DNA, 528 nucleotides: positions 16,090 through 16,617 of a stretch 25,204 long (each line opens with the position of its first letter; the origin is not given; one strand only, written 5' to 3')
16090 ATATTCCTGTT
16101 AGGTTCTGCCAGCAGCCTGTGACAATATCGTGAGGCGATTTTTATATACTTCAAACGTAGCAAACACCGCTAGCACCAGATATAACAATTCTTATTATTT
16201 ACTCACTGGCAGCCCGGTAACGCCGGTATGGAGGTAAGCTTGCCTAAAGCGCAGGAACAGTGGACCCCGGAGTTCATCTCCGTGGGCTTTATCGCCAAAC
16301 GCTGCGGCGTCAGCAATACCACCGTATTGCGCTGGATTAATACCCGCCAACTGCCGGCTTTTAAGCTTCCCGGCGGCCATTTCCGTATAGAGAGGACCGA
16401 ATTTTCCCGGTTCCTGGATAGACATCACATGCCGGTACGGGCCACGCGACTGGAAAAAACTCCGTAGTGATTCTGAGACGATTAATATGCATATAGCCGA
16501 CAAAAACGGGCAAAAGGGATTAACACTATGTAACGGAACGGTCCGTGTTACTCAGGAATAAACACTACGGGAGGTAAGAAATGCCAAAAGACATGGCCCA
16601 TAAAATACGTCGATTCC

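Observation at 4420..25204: Candidate undescribed surface-attachment system: twin promoter-HTH modules heading a giant adhesin and a pilin/TCS/PilB operon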

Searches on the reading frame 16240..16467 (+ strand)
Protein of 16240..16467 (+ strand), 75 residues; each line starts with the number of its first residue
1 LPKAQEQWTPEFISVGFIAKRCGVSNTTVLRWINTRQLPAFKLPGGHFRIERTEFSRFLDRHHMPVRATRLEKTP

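Call 9: search_protein_families(library=pfam, proteins=[window:16240-16467:+], max_evalue=0.01)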
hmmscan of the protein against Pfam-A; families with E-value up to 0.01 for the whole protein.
window:16240-16467:+ (75 aa): 2 families
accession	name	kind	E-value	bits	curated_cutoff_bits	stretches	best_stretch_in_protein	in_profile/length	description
PF12728.13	HTH_17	-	1.2e-10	41.9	27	1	18-62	7-50/51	Helix-turn-helix domain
PF13730.12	HTH_36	-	0.00019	21.6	25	1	6-34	20-47/55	Helix-turn-helix domain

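Call 19: find_homologous_proteins(query=window:16240-16467:+, max_evalue=0.001)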
Query window:16240-16467:+ (75 aa): 144 proteins with E <= 0.001 among 144 candidates; the best 120 are listed.
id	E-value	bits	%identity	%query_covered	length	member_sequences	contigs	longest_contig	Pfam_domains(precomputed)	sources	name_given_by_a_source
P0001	1.2e-44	167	99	100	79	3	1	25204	PF12728.14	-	-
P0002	3.0e-35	138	81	100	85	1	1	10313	PF12728.14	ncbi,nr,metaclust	ncbi:MAG: hypothetical protein A2Y92_05120 [Chloroflexi bacterium RBG_13_57_8]|nr:MAG: hypothetical 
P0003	5.3e-34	134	81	97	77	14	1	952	PF12728.14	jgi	-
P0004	5.7e-34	134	77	100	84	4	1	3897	PF12728.14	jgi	jgi:excisionase family DNA binding protein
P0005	1.4e-33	132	81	97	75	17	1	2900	PF12728.14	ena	-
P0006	1.8e-33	132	78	97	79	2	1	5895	PF12728.14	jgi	-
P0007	2.6e-33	131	79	97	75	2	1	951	PF12728.14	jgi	jgi:excisionase family DNA binding protein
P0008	3.2e-33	131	76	99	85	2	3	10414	PF12728.14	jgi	-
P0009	7.5e-33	130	78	99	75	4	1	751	PF12728.14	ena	-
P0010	9.5e-32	126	73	100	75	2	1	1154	PF12728.14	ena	-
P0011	1.2e-31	126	77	93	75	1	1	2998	PF12728.14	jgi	jgi:excisionase family DNA binding protein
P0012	3.3e-31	125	77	97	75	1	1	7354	PF12728.14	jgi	jgi:excisionase family DNA binding protein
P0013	4.3e-31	124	77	97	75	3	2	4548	PF12728.14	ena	-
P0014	5.3e-31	124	74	97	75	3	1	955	PF12728.14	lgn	-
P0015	7.5e-31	124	75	97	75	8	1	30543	PF12728.14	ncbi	-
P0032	5.7e-28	114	69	100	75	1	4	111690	PF12728.14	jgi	jgi:excisionase family DNA binding protein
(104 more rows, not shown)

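Call 20: find_encoding_contigs(protein=P0002, flank=10000, max_places=3)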
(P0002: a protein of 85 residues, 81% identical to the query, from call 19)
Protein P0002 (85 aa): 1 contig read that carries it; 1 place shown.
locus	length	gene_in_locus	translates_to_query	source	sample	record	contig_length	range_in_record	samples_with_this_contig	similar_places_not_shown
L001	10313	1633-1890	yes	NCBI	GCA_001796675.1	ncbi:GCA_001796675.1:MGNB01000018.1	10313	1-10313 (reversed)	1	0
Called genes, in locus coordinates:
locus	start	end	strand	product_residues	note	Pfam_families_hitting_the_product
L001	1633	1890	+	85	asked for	PF12728:HTH_17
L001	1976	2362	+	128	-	PF07963:N_methyl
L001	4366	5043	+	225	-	PF00512:HisKA, PF02518:HATPase_c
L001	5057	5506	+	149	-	PF00072:Response_reg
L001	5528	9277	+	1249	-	-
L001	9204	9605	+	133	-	PF00072:Response_reg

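Call 21: find_encoding_contigs(protein=P0015, flank=10000, max_places=3)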
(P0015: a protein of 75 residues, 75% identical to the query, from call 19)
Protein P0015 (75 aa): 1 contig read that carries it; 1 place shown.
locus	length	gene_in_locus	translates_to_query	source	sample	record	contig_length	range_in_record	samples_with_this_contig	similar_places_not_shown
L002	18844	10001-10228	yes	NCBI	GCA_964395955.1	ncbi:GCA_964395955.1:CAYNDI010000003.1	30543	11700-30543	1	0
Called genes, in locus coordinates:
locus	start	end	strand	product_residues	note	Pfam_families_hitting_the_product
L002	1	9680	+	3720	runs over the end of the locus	PF00041:fn3 (faint), PF24328:DUF7498 (faint), PF01835:MG2 (faint), PF01833:TIG (faint), PF14734:DUF4469 (faint)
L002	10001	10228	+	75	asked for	PF12728:HTH_17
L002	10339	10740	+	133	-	PF07963:N_methyl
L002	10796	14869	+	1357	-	PF00989:PAS, PF08448:PAS_4, PF13426:PAS_9, PF00989:PAS, PF13426:PAS_9, PF08447:PAS_3, PF13426:PAS_9, PF13185:GAF_2, +9 more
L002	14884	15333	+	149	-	PF00072:Response_reg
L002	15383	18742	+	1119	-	PF00072:Response_reg, PF00989:PAS, PF13426:PAS_9, PF08447:PAS_3, PF13426:PAS_9, PF00989:PAS, PF08448:PAS_4, PF13426:PAS_9, +10 more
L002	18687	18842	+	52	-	?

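Call 22: find_encoding_contigs(protein=P0032, flank=10000, max_places=3)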
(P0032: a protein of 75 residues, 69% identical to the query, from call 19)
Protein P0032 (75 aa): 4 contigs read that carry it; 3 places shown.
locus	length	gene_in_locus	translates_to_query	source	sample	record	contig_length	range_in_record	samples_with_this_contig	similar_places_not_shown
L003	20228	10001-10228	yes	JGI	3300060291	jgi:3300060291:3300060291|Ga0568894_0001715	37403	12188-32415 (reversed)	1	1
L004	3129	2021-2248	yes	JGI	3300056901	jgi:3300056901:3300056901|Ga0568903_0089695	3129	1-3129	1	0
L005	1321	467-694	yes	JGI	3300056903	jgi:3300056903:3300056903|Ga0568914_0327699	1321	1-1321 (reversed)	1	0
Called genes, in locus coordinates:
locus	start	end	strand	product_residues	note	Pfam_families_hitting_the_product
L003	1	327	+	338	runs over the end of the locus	PF00389:2-Hacid_dh (weak), PF02826:2-Hacid_dh_C, PF03446:NAD_binding_2 (weak)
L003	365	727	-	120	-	-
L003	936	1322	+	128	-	PF00072:Response_reg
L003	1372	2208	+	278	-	PF00582:Usp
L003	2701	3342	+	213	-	PF09719:C_GCAxxG_C_C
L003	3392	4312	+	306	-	PF02665:Nitrate_red_gam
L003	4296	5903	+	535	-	PF13237:Fer4_10 (faint), PF13183:Fer4_8, PF13534:Fer4_17 (weak), PF02754:CCG (weak)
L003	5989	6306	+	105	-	PF04358:DsrC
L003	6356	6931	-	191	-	-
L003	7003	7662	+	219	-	PF00753:Lactamase_B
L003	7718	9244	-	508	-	PF00324:AA_permease, PF13520:AA_permease_2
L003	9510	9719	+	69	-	PF12728:HTH_17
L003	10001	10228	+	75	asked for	PF12728:HTH_17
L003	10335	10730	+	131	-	PF07963:N_methyl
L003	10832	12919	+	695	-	PF13426:PAS_9, PF00989:PAS, PF08448:PAS_4, PF13188:PAS_8 (weak), PF08447:PAS_3 (weak), PF13426:PAS_9, PF00512:HisKA, PF02518:HATPase_c, +1 more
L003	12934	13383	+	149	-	PF00072:Response_reg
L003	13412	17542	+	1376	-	PF00072:Response_reg, PF13426:PAS_9, PF12860:PAS_7, PF13426:PAS_9, PF00989:PAS, PF13426:PAS_9, PF08448:PAS_4, PF13426:PAS_9, +17 more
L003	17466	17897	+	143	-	PF00072:Response_reg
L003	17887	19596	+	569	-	PF05157:MshEN, PF00437:T2SSE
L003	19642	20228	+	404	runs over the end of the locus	PF00482:T2SSF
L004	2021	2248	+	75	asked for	PF12728:HTH_17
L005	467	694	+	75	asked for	PF12728:HTH_17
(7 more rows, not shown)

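Call 27: find_related_loci(query=A2, collection=genome_contigs, flank=10000)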
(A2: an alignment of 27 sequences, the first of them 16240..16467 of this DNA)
Query A2 (75 aa) in genome_contigs; peptide patterns used: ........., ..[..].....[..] (x = any residue, [..] = any of these).
72 stretches matched a pattern; 54 encode a relative of the query (tblastn E <= 1e-3); 53 distinct loci.
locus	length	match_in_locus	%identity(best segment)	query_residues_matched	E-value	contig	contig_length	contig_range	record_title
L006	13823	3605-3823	81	1-73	1e-38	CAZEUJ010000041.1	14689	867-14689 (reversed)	MAG TPA_asm: uncultured Dehalococcoidaceae bacterium isolate binchicken_co33_232 genome assembly, contig: NODE_4716_leng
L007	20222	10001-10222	76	1-74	1e-37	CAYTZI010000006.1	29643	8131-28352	MAG TPA_asm: uncultured Dehalococcoidaceae bacterium isolate binchicken_co89_628 genome assembly, contig: NODE_2349_leng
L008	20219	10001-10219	77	1-73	3e-36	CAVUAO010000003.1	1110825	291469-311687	MAG: uncultured Chloroflexia bacterium isolate MFD04408.bin.1.159 genome assembly, contig: contig_28241, whole genome sh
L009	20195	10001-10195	82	1-65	4e-35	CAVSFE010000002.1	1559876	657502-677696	MAG: uncultured Chloroflexia bacterium isolate MFD04408.bin.1.182 genome assembly, contig: contig_25101, whole genome sh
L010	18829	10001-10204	79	6-73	4e-35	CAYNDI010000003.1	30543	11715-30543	MAG TPA_asm: uncultured Dehalococcoidaceae bacterium isolate SRP185410_co2_273 genome assembly, contig: NODE_1576_length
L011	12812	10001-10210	77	6-75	8e-35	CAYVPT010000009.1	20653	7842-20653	MAG TPA_asm: uncultured Dehalococcoidaceae bacterium isolate binchicken_co34_11 genome assembly, contig: NODE_4069_lengt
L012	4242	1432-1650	73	1-73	3e-34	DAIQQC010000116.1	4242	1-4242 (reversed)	MAG TPA_asm: Dehalococcoidales bacterium isolate CTOTU25594 NODE_15803_length_4242_cov_8.508001, whole genome shotgun se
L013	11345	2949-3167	67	1-73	1e-32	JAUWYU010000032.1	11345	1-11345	MAG: Dehalococcoidia bacterium isolate CSMAG_2718 CSMAG_2718_k141_228146_length_11345_cov_9.8413, whole genome shotgun s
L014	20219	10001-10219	64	1-73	2e-31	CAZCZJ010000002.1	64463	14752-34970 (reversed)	MAG TPA_asm: uncultured Dehalococcoidaceae bacterium isolate binchicken_co89_602 genome assembly, contig: NODE_500_lengt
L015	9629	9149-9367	68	1-73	5e-31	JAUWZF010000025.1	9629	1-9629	MAG: Dehalococcoidales bacterium isolate CSMAG_2729 CSMAG_2729_k141_509146_length_9629_cov_6.3077, whole genome shotgun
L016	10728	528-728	72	1-67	6e-31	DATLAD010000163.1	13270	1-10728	MAG TPA_asm: Dehalococcoidales bacterium isolate SMAG_U14262 k141_3347191, whole genome shotgun sequence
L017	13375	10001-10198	71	1-66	9e-31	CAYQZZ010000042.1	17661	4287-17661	MAG TPA_asm: uncultured Dehalococcoidaceae bacterium isolate binchicken_co103_286 genome assembly, contig: NODE_3137_len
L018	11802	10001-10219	64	1-73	3e-30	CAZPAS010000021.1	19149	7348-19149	MAG TPA_asm: uncultured Dehalococcoidaceae bacterium isolate SRP214966_co2_178 genome assembly, contig: NODE_4107_length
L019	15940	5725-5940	67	1-72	2e-30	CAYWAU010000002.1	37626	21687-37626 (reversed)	MAG TPA_asm: uncultured Dehalococcoidaceae bacterium isolate binchicken_co100_127 genome assembly, contig: NODE_1582_len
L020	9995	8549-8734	74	6-67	6e-30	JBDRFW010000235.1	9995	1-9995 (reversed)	MAG: Chloroflexota bacterium isolate MEGAHIT-group-1.392 k141_721729, whole genome shotgun sequence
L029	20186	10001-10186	73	6-67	2e-29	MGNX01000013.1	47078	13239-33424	MAG: Chloroflexi bacterium RBG_16_60_22 RBG_16_scaffold_11987, whole genome shotgun sequence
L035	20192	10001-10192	64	3-66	8e-27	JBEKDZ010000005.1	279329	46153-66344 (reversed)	MAG: Dehalococcoidales bacterium isolate SPRUCE 195 SPRUCE_195_5, whole genome shotgun sequence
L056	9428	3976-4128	51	18-68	1e-14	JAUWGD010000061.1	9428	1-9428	MAG: Dehalococcoidales bacterium isolate CSMAG_2233 CSMAG_2233_k141_53067_length_9428_cov_20.9526, whole genome shotgun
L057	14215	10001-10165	47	18-72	5e-14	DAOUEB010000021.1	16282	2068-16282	MAG TPA_asm: Dehalococcoidales bacterium isolate N3_157 k131_1680689, whole genome shotgun sequence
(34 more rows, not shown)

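Call 37: search_protein_families(library=ncbifam, proteins=[window:16240-16467:+, L029:16211-17422:+, L029:17445-17828:+, L029:17825-18274:+, L029:18274-19308:+, L029:19326-19880:+], max_evalue=0.01)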
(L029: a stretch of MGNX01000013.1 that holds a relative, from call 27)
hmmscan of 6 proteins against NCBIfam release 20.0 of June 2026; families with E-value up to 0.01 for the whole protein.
window:16240-16467:+ (75 aa): 6 families
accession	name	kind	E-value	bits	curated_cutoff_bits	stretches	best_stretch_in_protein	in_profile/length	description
TIGR01764.1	excise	domain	3.6e-10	40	28.8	1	13-59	2-47/49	excisionase family DNA-binding protein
NF047737.1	antiphage_MADS1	equivalog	1.9e-05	24.8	80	1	13-54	4-44/49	methylation-associated defense system helix-turn-helix domain-containing protein MAD1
NF033787.1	HTH_BldC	subfamily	4.4e-05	23.3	77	1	18-58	8-48/49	BldC family transcriptional regulator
NF033518.0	transpos_IS607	equivalog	0.00029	20.4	110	1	18-62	3-47/187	IS607 family transposase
NF009648.0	PRK13182.1-4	equivalog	0.0048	16.9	170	1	17-52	5-40/184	chromosome-anchoring protein RacA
NF009646.0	PRK13182.1-1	equivalog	0.0097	15.8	262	0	16-66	6-56/180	chromosome-anchoring protein RacA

L029:16211-17422:+ (403 aa): 6 families
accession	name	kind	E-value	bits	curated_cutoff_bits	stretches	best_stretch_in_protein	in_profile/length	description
TIGR02120.1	GspF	equivalog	1.2e-89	301.3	424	1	3-398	1-397/401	type II secretion system inner membrane protein GspF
NF052607.1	T4PiliAsmPilCThrm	equivalog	3.7e-77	260.1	700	1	2-401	3-403/406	type IV pilus assembly protein PilC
NF052606.1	T4PiliAsmPilCMyx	equivalog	5.7e-73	246.1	700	1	12-402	31-418/419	type IV pilus assembly protein PilC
NF007861.0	PRK10573.1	equivalog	7.3e-69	232.7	401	1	62-397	57-393/401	protein transport protein HofC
NF047826.1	T3SSXpsF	equivalog_domain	4.3e-53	180.6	650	1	3-401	4-403/405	type II secretion system protein XpsF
NF041012.2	T4P_ComGB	equivalog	7.7e-45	153.7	240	1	66-399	3-331/332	competence type IV pilus assembly protein ComGB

L029:17445-17828:+ (127 aa): 1 family
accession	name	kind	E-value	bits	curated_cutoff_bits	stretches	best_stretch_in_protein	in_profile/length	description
TIGR02523.1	type_IV_pilV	equivalog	0.0062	17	52.2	1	13-67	1-55/139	type IV pilus modification protein PilV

L029:17825-18274:+ (149 aa): 1 family
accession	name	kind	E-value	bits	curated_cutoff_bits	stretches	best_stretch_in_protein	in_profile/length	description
TIGR02532.1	IV_pilin_GFxxxE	domain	0.00036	20.3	16.3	1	4-26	1-23/24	prepilin-type N-terminal cleavage/methylation domain-containing protein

L029:18274-19308:+ (344 aa): 1 family
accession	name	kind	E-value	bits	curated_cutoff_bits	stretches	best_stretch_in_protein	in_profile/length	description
NF040481.1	YdcK_fam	equivalog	0.0018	17.2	350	0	138-193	261-314/326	YdcK family protein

L029:19326-19880:+ (184 aa): 1 family
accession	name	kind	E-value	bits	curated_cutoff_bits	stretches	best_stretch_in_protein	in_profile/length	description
NF040576.1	T2SS_GspM_XpsM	equivalog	2e-09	37.4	60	1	7-174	9-174/180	type II secretion system protein GspM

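Call 39: search_solved_structures(query=A2, max_evalue=1, show_alignments=2)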
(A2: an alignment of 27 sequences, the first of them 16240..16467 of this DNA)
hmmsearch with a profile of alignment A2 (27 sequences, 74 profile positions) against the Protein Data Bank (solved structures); distinct sequences matched with E-value up to 1: 7.
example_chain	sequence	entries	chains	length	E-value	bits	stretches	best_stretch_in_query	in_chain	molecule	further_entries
5i41_B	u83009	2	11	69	6.2e-05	26.1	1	14-55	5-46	Chromosome-anchoring protein RacA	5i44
8jbs_A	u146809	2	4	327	0.00017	24.7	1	14-58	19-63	Putative cobalamin binding protein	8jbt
4j2n_A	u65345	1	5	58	0.002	21.2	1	14-57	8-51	Gp37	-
6amk_A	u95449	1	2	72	0.0027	20.9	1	9-55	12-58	Putative DNA-binding protein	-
6ama_A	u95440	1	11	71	0.0069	19.6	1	19-58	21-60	Putative DNA-binding protein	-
4gt6_A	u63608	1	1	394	0.33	14.2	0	29-65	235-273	Cell surface protein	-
2id3_A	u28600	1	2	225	0.58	13.4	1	14-40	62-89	Putative transcriptional regulator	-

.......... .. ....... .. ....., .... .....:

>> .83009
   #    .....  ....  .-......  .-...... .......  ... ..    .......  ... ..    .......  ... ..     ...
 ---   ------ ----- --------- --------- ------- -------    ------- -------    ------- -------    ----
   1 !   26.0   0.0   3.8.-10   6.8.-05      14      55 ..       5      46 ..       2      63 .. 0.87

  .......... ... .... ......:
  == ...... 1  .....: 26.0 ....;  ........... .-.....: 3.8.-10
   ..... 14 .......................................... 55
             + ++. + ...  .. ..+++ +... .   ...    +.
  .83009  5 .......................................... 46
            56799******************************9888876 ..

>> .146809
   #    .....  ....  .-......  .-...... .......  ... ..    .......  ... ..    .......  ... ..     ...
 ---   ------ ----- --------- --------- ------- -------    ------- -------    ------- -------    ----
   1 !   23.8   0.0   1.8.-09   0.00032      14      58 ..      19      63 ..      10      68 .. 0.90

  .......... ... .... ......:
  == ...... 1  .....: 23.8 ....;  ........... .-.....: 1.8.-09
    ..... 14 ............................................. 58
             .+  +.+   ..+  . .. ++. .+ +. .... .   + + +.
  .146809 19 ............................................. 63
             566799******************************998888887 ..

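Call 52: search_protein_families(library=pfam, proteins=[L057:9953-10198:+, L057:10311-10628:+, L057:10909-12525:+, L057:12528-13358:-, L057:7847-8863:-, L029:14347-16053:+, L029:17445-17828:+, L029:17825-18274:+, L029:18274-19308:+, L029:19326-19880:+], max_evalue=0.01)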
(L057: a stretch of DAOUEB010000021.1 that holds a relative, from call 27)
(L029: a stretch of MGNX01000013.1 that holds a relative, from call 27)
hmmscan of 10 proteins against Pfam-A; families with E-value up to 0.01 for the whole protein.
L057:9953-10198:+ (81 aa): 2 families
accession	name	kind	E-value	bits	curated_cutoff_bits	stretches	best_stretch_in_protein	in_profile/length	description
PF12728.13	HTH_17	-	1e-15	58.1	27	1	12-60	2-49/51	Helix-turn-helix domain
PF13384.12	HTH_23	-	0.0089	16.3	24.6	0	7-33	15-39/50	Homeodomain-like domain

L057:10311-10628:+ (105 aa): 0 families

L057:10909-12525:+ (538 aa): 3 families
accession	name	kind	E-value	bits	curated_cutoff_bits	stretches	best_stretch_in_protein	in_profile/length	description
PF02775.26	TPP_enzyme_C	-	6.4e-39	133.6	21.9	1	378-525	1-151/151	Thiamine pyrophosphate enzyme, C-terminal TPP binding domain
PF02776.23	TPP_enzyme_N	-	1.3e-36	125.4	26.8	1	5-120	2-116/119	Thiamine pyrophosphate enzyme, N-terminal TPP binding domain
PF00205.28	TPP_enzyme_M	-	9.8e-35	119.7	30.4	1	193-323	1-137/137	Thiamine pyrophosphate enzyme, central domain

L057:12528-13358:- (276 aa): 4 families
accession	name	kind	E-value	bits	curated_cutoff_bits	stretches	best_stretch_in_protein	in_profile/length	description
PF13561.12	adh_short_C2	-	1e-56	192.6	27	1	45-271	1-229/236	Enoyl-(Acyl carrier protein) reductase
PF00106.31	adh_short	-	1.8e-53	181.4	26.6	1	39-225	1-187/195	short chain dehydrogenase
PF08659.16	KR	-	4.9e-07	30.3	22.6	1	42-161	4-124/180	KR domain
PF02719.21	Polysacc_synt_2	-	0.00091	18.9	20.2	1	42-214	2-165/293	Polysaccharide biosynthesis protein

L057:7847-8863:- (338 aa): 6 families
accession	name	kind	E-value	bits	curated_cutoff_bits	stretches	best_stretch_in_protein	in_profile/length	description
PF13379.11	NMT1_2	-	4.9e-25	89.2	24.7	1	24-257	3-249/252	NMT1-like family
PF09084.16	NMT1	-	2.5e-19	70.5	20.5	1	41-252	6-216/216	NMT1/THI5 like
PF04069.17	OpuAC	-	1.4e-07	31.8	21.2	1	53-238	26-227/257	Substrate binding domain of ABC-type glycine betaine transport system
PF12974.12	Phosphonate-bd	-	0.00016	21.6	27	1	69-195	41-171/242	ABC transporter, phosphonate, periplasmic substrate-binding protein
PF12727.12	PBP_like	-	0.001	18.7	27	1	111-202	71-166/193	PBP superfamily domain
PF13531.11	SBP_bac_11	-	0.0082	16.4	25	0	117-195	90-170/227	Bacterial extracellular solute-binding protein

L029:14347-16053:+ (568 aa): 3 families
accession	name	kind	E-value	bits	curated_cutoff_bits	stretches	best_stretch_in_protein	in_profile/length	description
PF00437.27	T2SSE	-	5.4e-126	420.6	24.9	1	182-562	5-370/370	Type II/IV secretion system protein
PF05157.20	MshEN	-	3.3e-19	69.1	23.1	1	70-156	1-88/90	MshEN domain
PF25199.1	nSTAND_NTPase5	-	0.0013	19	34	1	318-367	40-90/145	Novel STAND NTPase 5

L029:17445-17828:+ (127 aa): 0 families

L029:17825-18274:+ (149 aa): 1 family
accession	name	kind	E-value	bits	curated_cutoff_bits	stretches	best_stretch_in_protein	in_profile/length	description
PF07963.17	N_methyl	-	5.5e-06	26.2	21.2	1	1-26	1-26/27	Prokaryotic N-terminal methylation motif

L029:18274-19308:+ (344 aa): 1 family
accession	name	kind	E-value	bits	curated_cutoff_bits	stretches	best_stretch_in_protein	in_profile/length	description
PF04519.19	Bactofilin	-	3.2e-09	37.3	27.9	3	136-194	31-97/98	Polymer-forming cytoskeletal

L029:19326-19880:+ (184 aa): 1 family
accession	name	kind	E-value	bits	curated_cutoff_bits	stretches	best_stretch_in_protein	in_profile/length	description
PF10741.14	T2SSM_b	-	0.00011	22.5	21.7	1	72-176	3-109/111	Type II secretion system (T2SS), protein M subtype b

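Call 81: predict_structure(alignment_id=A4)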
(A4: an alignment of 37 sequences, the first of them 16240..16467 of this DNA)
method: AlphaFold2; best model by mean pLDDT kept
length: 75 residues; sequences in the alignment: 37
mean_pLDDT: 82.2   pTM: 0.67
mean pLDDT of the five models: 82.2, 81.3, 80.8, 80.7, 79.3
residues with pLDDT >= 90: 49; 70-90: 6; 50-70: 10; < 50: 10
segments of 3 or more residues with pLDDT < 50: 1-5, 72-75
pLDDT, mean of each block of 10 residues (from residue 1): 51 93 95 96 94 92 73 46
secondary structure, 60 per line:
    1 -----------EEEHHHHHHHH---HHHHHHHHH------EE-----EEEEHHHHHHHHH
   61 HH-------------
elements in order: E12-14 H15-22 H26-34 E48-51 H52-62
